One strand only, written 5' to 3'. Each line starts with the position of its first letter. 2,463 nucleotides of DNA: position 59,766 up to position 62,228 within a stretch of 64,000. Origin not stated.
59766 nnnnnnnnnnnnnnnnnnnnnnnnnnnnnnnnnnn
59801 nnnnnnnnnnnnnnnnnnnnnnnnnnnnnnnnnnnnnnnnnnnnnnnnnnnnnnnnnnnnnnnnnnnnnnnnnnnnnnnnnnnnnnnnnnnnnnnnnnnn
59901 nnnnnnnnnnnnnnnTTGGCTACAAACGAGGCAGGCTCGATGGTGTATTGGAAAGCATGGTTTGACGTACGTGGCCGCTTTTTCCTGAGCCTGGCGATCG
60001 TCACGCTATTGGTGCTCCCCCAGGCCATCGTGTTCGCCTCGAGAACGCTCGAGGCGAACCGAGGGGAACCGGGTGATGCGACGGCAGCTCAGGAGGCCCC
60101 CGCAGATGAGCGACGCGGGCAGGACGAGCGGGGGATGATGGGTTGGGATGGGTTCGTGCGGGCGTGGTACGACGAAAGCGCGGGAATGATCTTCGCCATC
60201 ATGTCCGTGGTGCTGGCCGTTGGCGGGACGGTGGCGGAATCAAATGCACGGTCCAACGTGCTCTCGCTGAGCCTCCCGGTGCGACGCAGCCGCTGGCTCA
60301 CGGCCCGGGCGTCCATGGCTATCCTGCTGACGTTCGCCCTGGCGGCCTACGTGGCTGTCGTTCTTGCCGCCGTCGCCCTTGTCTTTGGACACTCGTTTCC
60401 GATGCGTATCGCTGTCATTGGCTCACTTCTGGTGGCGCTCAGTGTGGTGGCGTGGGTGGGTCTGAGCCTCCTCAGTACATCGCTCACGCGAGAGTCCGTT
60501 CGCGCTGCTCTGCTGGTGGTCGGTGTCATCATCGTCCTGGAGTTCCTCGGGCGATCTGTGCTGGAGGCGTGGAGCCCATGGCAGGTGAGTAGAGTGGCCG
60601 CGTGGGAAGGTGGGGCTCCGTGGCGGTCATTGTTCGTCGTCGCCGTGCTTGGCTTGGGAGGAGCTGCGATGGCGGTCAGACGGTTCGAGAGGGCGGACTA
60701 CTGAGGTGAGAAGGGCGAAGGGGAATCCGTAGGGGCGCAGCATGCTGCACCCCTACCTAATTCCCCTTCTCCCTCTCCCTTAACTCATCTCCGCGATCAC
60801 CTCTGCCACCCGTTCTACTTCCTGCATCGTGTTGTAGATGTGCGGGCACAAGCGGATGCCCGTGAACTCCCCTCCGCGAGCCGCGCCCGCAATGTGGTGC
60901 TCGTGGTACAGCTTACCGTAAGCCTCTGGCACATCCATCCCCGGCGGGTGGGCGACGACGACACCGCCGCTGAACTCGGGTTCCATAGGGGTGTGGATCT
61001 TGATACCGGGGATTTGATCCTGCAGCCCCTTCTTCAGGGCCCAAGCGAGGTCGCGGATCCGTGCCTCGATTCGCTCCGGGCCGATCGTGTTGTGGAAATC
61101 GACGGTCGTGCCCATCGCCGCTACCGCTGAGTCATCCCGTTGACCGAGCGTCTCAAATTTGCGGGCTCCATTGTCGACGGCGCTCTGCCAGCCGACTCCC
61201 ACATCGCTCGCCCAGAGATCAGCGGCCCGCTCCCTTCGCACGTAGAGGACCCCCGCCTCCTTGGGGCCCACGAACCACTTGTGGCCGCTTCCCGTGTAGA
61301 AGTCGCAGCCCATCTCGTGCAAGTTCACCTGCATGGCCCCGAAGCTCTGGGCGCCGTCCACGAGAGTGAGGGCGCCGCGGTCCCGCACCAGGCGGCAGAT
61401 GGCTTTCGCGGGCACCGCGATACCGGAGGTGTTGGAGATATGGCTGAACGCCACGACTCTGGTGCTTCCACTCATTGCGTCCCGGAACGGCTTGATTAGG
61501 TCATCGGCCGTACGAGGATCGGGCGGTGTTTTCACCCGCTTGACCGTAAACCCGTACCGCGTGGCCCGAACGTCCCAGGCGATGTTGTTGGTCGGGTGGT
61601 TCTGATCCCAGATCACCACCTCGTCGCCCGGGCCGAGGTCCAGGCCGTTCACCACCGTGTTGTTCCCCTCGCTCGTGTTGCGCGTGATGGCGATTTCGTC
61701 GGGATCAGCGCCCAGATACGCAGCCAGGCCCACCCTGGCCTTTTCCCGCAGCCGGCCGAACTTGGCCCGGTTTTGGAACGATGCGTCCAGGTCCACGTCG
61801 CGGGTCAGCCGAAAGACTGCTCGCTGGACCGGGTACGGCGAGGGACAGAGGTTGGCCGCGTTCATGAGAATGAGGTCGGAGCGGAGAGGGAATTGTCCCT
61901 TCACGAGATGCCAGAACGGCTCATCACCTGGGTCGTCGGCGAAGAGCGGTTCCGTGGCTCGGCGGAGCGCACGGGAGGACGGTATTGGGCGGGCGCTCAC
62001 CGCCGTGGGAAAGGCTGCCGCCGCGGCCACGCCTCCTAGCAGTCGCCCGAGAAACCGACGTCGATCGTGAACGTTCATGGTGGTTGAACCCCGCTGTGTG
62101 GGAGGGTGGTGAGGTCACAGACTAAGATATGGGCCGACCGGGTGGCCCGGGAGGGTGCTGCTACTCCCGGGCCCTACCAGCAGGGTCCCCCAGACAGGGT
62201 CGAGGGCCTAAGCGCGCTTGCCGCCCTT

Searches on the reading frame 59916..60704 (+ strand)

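Call 18: search_protein_families(library=pfam, proteins=[window:59916-60704:+], max_evalue=0.0001)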
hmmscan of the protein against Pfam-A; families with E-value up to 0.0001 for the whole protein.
window:59916-60704:+ (262 aa): 2 families
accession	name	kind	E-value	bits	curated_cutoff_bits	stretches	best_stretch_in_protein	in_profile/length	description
PF12679.13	ABC2_membrane_2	-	8.3e-09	35.5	27.2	1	27-220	22-207/283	ABC-2 family transporter protein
PF13346.12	ABC2_membrane_5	-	5.1e-06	26.6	25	1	86-208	32-158/205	ABC-2 family transporter protein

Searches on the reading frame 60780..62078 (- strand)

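Call 18: search_protein_families(library=pfam, proteins=[window:60780-62078:-], max_evalue=0.0001)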
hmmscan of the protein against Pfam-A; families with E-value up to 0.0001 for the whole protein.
window:60780-62078:- (432 aa): 2 families
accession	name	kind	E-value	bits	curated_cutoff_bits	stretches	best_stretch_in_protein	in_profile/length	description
PF00266.25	Aminotran_5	-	2.1e-44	152.5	21.5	1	105-423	39-370/371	Aminotransferase class-V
PF00155.27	Aminotran_1_2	-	9.5e-06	25.5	19.7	1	99-243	30-187/361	Aminotransferase class I and II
